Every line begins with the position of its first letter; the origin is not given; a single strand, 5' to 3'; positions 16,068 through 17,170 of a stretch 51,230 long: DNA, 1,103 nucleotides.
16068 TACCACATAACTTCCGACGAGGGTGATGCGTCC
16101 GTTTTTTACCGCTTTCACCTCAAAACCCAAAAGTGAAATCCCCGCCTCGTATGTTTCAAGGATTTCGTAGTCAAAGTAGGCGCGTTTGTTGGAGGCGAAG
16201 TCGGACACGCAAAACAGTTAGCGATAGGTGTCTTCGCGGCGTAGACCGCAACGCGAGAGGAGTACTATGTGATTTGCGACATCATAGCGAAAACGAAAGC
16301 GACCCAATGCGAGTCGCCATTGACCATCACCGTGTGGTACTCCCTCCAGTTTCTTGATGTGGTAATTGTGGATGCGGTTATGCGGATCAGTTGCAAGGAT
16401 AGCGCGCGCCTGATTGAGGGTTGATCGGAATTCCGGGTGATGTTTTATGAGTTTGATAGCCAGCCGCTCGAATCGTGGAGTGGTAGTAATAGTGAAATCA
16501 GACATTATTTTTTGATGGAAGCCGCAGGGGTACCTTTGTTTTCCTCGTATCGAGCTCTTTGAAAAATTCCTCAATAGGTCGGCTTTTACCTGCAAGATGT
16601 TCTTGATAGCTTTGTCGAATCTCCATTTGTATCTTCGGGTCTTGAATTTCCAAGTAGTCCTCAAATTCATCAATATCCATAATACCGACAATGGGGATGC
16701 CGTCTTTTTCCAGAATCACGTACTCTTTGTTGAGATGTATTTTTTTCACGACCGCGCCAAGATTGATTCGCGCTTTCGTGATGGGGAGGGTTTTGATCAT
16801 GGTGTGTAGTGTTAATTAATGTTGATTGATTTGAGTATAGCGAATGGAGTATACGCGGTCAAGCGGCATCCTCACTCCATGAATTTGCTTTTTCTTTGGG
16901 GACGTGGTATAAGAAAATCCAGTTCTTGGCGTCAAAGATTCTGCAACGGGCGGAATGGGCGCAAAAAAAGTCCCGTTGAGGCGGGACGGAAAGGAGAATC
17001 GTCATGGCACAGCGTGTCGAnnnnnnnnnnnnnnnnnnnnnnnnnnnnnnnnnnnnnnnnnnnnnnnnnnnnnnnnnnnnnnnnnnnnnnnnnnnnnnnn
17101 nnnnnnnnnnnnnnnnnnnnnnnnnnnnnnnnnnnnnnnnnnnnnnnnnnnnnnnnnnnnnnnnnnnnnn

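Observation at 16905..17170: Promoter, leader and N-terminal module of the DGR target is duplicated in front of an orphan winged-helix regulator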

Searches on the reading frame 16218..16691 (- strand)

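Call 8: search_protein_families(library=pfam, proteins=[window:16218-16691:-], max_evalue=0.1)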
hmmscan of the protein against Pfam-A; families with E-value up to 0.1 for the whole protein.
window:16218-16691:- (157 aa): 1 family
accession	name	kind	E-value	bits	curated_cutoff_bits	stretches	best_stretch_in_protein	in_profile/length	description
PF23675.1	YciZ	-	0.034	14.4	27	0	26-46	26-46/57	YciZ-like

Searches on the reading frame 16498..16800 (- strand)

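Call 8: search_protein_families(library=pfam, proteins=[window:16498-16800:-], max_evalue=0.1)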
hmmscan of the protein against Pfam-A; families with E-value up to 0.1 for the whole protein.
window:16498-16800:- (100 aa): 1 family
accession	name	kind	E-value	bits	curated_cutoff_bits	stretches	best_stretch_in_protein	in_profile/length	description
PF02604.26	PhdYeFM_antitox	-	1.4e-07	31.6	29.8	1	3-53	2-52/74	Antitoxin Phd_YefM, type II toxin-antitoxin system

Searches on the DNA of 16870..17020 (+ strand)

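Call 59: build_rna_model(alignment_id=A8, structure=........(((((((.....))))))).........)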
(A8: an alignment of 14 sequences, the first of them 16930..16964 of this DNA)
Model R1 built from alignment A8 (14 sequences, 36 columns); structure: as given.
model positions 35; base pairs 7; branch points 0; effective number of sequences 14; information 0.599 bits per position. Calibrated on 0.2 Mb of random sequence (short: E-values are rough).
structure used (alignment columns):
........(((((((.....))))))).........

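Call 60: search_with_rna_model(model_id=R1, sources=[window, L002, L003, L004, L005, L006, L007, L008, L009, L010, L011, L012, L013, L014, L015, L016, L017, L018, L019, L020, L021, L022, L023, L024, L025, L026, L027, L028, L029, L030, L031, L032, L033, L034, L035, L036, L037, L038, L039, L040, L041, L042, L043, L044, L045, L046, L047, L048, L049, L050, L051, L052, L053, L054, L055, L056, L057, L058, L059], max_evalue=10)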
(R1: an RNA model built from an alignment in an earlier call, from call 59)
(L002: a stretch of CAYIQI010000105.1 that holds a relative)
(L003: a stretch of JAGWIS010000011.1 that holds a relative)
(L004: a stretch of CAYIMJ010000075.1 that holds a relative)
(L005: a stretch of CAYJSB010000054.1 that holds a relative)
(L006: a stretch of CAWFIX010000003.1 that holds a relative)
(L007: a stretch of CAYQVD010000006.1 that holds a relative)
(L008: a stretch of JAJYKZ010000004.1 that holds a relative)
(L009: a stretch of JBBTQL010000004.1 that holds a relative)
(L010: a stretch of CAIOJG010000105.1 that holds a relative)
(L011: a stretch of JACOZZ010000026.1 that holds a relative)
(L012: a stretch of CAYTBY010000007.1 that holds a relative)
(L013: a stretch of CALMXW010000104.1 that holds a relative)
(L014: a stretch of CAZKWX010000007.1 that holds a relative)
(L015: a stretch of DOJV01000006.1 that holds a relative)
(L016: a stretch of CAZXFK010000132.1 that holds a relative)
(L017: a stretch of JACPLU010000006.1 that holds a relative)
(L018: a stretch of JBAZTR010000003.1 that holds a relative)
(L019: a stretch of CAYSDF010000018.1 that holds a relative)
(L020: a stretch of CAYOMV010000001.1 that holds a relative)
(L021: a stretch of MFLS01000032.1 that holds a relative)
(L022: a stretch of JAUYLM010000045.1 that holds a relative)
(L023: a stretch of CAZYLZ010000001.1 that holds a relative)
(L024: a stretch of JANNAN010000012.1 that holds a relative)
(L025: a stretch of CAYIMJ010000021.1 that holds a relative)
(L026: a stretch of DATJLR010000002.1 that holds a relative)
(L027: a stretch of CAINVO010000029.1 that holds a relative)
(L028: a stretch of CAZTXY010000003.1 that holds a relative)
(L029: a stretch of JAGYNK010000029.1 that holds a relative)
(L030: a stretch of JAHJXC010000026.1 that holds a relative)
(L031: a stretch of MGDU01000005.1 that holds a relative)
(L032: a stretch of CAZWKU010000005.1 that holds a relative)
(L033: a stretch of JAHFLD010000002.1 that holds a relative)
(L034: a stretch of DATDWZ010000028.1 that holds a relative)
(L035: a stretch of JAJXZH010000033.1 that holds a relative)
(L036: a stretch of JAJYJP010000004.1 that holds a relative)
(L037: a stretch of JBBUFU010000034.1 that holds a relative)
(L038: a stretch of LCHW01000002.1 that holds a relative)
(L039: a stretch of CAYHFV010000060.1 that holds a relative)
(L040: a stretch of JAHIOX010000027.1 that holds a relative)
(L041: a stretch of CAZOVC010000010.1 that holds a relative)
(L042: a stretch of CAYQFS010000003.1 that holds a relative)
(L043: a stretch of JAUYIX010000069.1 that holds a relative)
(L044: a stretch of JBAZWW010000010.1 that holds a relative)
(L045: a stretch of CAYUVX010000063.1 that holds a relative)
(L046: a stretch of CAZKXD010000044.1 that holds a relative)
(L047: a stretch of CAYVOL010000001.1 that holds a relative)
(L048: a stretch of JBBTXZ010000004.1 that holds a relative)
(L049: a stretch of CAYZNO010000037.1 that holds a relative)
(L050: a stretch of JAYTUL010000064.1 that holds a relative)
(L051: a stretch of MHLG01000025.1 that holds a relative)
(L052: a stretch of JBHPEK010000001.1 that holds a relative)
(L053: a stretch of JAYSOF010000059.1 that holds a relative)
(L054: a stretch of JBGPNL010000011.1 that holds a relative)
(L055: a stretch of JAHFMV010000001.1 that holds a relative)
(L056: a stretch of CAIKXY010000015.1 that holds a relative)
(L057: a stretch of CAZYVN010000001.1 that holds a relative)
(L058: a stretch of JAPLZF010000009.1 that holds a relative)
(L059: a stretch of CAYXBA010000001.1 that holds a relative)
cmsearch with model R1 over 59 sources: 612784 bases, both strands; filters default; matches with E-value up to 10: 22.
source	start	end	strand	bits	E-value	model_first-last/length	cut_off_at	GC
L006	5943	5977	+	32.7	6.5e-05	1-35/35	no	0.54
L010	5604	5638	+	30.2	0.00028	1-35/35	no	0.54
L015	5941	5975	+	30.2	0.00029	1-35/35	no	0.57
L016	1685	1719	+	29.9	0.00035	1-35/35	no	0.51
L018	5942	5976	+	29.8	0.00037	1-35/35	no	0.66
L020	5943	5977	+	28.9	0.00061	1-35/35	no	0.51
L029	5919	5953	+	28.5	0.00081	1-35/35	no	0.34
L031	5931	5964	+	25.9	0.0037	1-35/35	no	0.53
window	38636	38670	+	25.9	0.0037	1-35/35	no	0.63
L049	1154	1188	+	22.3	0.032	1-35/35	no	0.69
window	16930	16964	+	22.2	0.033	1-35/35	no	0.57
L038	5938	5972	+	21.6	0.049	1-35/35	no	0.49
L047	5917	5951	+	21.2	0.06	1-35/35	no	0.51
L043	5907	5941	+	20.9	0.074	1-35/35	no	0.63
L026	7083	7117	-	17.9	0.45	1-35/35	no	0.51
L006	5943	5977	-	16.9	0.82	1-35/35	no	0.54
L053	1159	1193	+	16.1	1.3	1-35/35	no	0.71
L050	2988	3022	-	15.8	1.5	1-35/35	no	0.29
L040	8489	8523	+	14.7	3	1-35/35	no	0.34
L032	4860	4894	+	14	4.5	1-35/35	no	0.57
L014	5917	5952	+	13.4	6.6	1-35/35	no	0.47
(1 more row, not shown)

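Call 90: search_rna_families(source=window, start=16870, end=17020, threshold=evalue, max_evalue=1)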
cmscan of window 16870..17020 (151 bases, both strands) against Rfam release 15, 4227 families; matches with E-value up to 1: 0.
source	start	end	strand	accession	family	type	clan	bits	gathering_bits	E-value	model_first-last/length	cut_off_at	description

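Call 92: build_rna_model(alignment_id=A10)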
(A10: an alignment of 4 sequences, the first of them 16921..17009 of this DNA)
Model R2 built from alignment A10 (4 sequences, 94 columns); structure: RNAalifold consensus.
model positions 88; base pairs 17; branch points 1; effective number of sequences 1.57; information 0.647 bits per position. Calibrated on 0.2 Mb of random sequence (short: E-values are rough).
structure used (alignment columns):
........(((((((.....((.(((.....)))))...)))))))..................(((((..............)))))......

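Call 93: search_with_rna_model(model_id=R2, sources=[window, L002, L003, L004, L005, L006, L007, L008, L009, L010, L011, L012, L013, L014, L015, L016, L017, L018, L019, L020, L021, L022, L023, L024, L025, L026, L027, L028, L029, L030, L031, L032, L033, L034, L035, L036, L037, L038, L039, L040, L041, L042, L043, L044, L045, L046, L047, L048, L049, L050, L051, L052, L053, L054, L055, L056, L057, L058, L059, L060, L061], max_evalue=1, make_alignment=true)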
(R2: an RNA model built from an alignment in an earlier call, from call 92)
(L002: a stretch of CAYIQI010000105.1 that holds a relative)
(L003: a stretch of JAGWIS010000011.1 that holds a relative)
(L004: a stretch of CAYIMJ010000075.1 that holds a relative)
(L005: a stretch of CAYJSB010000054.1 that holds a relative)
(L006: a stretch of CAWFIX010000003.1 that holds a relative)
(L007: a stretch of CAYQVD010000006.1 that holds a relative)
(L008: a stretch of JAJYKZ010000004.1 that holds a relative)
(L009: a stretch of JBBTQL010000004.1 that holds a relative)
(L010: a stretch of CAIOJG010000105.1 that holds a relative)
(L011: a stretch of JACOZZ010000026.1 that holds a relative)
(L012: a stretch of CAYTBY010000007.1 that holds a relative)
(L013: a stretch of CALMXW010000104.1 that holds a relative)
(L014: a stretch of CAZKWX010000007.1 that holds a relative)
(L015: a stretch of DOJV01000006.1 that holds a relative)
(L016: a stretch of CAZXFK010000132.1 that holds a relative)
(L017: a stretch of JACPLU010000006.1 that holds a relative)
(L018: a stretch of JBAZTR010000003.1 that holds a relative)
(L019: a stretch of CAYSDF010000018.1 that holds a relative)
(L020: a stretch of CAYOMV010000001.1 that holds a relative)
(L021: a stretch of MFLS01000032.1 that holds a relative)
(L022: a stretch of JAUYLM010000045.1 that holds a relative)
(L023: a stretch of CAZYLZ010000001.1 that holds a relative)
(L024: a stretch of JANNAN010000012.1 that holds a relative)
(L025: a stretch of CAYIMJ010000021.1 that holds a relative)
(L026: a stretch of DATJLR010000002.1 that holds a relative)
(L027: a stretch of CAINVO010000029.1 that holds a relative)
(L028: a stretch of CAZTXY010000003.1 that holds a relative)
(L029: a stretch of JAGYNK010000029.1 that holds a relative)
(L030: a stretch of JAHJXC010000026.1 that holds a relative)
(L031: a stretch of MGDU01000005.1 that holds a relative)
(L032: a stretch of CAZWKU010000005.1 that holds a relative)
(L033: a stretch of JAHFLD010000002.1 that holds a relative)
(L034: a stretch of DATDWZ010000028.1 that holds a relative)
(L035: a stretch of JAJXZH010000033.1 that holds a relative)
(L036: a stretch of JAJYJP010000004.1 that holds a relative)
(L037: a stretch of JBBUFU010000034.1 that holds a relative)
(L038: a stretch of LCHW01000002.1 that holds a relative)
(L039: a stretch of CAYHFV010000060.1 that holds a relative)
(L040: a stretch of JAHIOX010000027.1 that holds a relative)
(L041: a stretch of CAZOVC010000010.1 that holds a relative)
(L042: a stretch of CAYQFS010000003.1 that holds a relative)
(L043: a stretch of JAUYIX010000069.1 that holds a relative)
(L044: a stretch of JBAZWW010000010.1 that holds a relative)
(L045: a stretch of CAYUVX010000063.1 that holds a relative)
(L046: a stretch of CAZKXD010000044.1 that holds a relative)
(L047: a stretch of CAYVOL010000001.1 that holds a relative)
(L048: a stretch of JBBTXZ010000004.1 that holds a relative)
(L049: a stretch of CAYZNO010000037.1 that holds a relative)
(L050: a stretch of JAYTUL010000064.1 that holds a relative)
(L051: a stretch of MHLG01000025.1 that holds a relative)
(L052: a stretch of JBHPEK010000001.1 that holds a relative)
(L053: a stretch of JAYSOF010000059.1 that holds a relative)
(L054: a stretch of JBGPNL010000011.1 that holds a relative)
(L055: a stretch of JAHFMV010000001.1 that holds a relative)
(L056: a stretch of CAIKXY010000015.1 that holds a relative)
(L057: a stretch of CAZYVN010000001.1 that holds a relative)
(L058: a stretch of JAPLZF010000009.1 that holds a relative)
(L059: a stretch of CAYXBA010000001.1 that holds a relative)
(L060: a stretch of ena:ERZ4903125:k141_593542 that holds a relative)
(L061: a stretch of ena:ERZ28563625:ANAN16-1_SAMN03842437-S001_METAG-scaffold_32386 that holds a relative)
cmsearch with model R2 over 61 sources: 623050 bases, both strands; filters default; matches with E-value up to 1: 10.
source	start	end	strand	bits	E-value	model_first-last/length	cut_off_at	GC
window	38625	38712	+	100.9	4.4e-24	1-88/88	no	0.48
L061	800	888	+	94.6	2.3e-22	1-88/88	no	0.44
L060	629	718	+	91.1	1.9e-21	1-88/88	no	0.51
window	16921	17009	+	81.2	9.2e-19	1-88/88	no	0.54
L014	3887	3964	-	20.7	0.022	1-88/88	no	0.41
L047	5921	5997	+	17.6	0.15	1-88/88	no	0.4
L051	5921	5991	+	16.8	0.26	1-88/88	no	0.27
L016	1673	1748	+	16.2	0.36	1-88/88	no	0.53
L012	5912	5991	+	15.6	0.53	1-88/88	no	0.5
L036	9921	10011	-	14.6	0.97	1-88/88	no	0.34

Alignment A11: 10 matches aligned to the model, 113 columns, each read 5' to 3' on its own strand. Consensus structure (alignment columns), stored with it:
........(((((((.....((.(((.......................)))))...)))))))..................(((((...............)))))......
